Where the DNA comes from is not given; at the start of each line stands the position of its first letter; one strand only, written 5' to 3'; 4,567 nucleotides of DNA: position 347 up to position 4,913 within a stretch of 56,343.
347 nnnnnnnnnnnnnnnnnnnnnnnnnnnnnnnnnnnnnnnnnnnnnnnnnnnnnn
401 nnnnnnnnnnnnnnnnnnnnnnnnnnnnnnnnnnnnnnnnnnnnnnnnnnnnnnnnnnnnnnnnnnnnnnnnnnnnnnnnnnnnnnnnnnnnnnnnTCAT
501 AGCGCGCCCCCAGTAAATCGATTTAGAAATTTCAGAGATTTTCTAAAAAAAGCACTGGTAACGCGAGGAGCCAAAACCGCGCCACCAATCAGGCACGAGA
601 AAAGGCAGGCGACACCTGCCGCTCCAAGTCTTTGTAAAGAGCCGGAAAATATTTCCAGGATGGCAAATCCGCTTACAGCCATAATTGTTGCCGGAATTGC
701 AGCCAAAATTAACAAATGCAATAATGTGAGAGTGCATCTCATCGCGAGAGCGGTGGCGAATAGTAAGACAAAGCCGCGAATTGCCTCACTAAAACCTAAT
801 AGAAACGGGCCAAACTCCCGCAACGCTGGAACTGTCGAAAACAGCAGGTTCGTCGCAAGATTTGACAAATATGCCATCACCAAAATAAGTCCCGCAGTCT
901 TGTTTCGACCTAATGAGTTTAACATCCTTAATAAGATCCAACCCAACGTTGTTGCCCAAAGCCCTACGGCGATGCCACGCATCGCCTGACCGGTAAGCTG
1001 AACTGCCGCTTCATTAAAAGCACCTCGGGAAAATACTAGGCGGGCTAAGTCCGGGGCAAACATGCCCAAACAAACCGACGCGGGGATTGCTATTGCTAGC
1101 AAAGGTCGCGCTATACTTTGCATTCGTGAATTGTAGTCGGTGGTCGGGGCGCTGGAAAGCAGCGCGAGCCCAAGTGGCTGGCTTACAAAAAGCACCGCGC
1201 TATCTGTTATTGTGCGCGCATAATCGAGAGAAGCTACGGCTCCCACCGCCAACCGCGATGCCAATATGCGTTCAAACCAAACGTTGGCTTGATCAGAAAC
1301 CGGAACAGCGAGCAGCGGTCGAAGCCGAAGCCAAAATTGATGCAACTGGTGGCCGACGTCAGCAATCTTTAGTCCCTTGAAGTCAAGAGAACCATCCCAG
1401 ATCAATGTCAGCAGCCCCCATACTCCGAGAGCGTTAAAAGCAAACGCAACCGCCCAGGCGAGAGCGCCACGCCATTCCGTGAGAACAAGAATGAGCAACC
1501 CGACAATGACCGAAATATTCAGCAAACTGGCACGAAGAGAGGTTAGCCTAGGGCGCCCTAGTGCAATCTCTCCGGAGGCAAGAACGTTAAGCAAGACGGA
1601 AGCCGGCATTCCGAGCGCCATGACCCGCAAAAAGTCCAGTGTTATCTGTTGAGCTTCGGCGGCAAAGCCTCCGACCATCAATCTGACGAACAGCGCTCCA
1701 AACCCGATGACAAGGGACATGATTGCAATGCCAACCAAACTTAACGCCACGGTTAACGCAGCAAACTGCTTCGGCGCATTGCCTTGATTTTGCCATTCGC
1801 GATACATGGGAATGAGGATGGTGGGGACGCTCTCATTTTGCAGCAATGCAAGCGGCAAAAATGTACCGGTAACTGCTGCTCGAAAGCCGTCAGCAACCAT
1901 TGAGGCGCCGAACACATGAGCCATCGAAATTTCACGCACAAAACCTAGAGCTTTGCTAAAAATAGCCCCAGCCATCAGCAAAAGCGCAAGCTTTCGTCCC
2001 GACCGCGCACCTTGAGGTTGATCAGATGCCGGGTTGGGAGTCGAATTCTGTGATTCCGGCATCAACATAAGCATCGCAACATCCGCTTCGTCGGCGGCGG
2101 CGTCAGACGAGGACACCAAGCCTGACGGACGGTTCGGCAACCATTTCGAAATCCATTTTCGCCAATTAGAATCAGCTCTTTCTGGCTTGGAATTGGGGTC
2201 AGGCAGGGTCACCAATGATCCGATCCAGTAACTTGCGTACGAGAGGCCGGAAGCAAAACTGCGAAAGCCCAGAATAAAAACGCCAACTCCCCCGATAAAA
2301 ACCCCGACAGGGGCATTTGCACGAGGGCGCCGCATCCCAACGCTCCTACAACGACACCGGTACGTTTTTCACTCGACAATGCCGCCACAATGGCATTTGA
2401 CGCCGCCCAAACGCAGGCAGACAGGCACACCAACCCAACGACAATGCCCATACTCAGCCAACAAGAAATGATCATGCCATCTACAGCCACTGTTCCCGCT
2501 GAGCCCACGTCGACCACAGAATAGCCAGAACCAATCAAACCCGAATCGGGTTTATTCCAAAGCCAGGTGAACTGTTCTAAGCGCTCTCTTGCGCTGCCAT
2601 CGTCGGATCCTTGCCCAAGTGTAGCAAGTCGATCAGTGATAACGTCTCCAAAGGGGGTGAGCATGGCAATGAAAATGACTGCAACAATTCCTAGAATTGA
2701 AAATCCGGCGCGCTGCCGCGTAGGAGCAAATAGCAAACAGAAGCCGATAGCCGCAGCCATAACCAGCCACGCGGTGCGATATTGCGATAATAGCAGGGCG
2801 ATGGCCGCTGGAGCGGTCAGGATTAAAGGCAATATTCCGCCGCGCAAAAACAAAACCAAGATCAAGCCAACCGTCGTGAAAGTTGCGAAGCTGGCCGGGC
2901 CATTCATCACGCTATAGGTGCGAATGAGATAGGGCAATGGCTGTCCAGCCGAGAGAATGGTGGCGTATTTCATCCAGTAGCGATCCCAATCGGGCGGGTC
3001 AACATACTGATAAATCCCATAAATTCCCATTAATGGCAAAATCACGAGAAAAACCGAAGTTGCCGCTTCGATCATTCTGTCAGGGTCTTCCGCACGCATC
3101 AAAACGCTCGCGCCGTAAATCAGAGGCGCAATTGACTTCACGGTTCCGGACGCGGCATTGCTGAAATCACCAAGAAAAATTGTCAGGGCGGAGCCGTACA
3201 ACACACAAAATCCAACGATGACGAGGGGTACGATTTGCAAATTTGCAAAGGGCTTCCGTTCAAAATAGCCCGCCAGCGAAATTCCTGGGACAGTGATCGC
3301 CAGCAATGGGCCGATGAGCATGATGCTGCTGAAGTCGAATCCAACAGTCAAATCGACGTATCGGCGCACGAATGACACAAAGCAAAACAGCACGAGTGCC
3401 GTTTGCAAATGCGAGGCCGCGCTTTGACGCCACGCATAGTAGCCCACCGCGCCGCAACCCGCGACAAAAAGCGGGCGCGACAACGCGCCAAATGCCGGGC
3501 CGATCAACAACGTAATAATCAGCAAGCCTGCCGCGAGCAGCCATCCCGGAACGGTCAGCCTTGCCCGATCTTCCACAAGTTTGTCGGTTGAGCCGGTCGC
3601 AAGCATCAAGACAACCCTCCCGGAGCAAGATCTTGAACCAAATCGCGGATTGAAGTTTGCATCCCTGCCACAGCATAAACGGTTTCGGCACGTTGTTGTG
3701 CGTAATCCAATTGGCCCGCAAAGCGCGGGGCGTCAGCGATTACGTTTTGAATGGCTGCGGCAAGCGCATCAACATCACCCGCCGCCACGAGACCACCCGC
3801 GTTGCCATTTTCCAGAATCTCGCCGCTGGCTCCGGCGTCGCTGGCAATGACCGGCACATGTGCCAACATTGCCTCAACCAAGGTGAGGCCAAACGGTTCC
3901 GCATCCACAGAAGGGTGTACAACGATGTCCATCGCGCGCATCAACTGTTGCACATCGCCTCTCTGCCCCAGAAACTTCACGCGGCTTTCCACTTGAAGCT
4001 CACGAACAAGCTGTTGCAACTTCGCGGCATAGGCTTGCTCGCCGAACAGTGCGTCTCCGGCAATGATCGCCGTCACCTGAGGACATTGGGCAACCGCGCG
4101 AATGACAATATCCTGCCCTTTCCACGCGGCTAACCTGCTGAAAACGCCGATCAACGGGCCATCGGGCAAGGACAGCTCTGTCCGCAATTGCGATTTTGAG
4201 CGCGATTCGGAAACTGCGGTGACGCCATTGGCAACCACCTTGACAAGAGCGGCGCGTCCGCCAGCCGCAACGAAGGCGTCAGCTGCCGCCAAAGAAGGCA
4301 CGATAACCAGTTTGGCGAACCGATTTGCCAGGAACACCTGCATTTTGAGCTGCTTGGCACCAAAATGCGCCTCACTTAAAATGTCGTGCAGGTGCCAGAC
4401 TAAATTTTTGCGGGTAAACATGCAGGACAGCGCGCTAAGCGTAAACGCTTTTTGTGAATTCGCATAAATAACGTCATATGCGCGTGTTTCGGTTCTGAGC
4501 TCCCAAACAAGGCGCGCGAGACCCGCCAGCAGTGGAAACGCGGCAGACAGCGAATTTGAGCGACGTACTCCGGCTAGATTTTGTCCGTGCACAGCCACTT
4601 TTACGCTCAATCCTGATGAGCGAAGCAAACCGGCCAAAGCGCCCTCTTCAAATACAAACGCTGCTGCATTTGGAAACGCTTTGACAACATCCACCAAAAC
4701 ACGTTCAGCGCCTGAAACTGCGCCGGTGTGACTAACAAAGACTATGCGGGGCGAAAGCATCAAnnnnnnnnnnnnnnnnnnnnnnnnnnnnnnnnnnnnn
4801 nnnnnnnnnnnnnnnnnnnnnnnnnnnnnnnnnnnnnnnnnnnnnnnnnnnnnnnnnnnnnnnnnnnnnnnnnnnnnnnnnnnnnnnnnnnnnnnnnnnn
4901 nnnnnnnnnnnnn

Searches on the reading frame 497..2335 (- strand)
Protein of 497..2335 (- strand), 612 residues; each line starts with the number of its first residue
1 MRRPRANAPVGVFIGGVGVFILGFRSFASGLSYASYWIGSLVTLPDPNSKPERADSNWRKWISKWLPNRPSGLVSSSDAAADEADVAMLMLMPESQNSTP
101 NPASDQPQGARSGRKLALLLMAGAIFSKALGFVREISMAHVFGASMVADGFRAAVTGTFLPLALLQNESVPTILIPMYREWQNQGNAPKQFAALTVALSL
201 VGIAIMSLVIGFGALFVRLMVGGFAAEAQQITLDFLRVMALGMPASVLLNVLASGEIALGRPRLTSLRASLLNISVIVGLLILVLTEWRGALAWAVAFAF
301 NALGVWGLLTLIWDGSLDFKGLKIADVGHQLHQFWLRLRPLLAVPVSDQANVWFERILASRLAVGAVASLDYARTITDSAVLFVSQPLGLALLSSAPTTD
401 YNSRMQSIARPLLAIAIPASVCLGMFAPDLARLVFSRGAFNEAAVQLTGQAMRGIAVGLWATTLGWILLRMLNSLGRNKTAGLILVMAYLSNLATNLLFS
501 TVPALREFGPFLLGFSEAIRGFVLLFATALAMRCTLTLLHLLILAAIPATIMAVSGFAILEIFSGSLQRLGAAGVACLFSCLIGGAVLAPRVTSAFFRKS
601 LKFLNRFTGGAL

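Call 34: search_protein_families(library=pfam, proteins=[window:497-2335:-], max_evalue=0.00001)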
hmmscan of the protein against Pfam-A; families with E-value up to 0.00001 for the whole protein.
window:497-2335:- (612 aa): 1 family
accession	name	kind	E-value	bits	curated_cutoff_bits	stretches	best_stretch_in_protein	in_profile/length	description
PF03023.19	MurJ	-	3e-25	89.2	27.4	1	138-561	1-434/451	Lipid II flippase MurJ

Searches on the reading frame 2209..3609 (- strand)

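Call 34: search_protein_families(library=pfam, proteins=[window:2209-3609:-], max_evalue=0.00001)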
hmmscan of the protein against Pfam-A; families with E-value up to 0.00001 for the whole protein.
window:2209-3609:- (466 aa): 1 family
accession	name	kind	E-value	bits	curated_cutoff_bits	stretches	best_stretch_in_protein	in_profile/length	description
PF04932.20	Wzy_C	-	6.1e-07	29.8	31.7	1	266-363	4-116/149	O-Antigen ligase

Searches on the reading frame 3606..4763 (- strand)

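Call 34: search_protein_families(library=pfam, proteins=[window:3606-4763:-], max_evalue=0.00001)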
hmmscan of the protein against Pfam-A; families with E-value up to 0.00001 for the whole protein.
window:3606-4763:- (385 aa): 5 families
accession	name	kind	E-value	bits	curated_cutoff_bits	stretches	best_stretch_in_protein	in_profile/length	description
PF00534.26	Glycos_transf_1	-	7.6e-31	107.4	26.4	1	200-345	13-159/172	Glycosyl transferases group 1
PF13692.12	Glyco_trans_1_4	-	3.1e-29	102.5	27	1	203-344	2-142/142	Glycosyl transferases group 1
PF13439.12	Glyco_transf_4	-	6.2e-10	39.8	28.5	1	17-181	2-166/170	Glycosyltransferase Family 4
PF20706.3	GT4-conflict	-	7.4e-08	32.2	26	1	205-347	200-360/385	Family 4 Glycosyltransferase in conflict systems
PF13579.12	Glyco_trans_4_4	-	2.5e-06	28.4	29.7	1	66-180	47-158/158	Glycosyl transferase 4-like domain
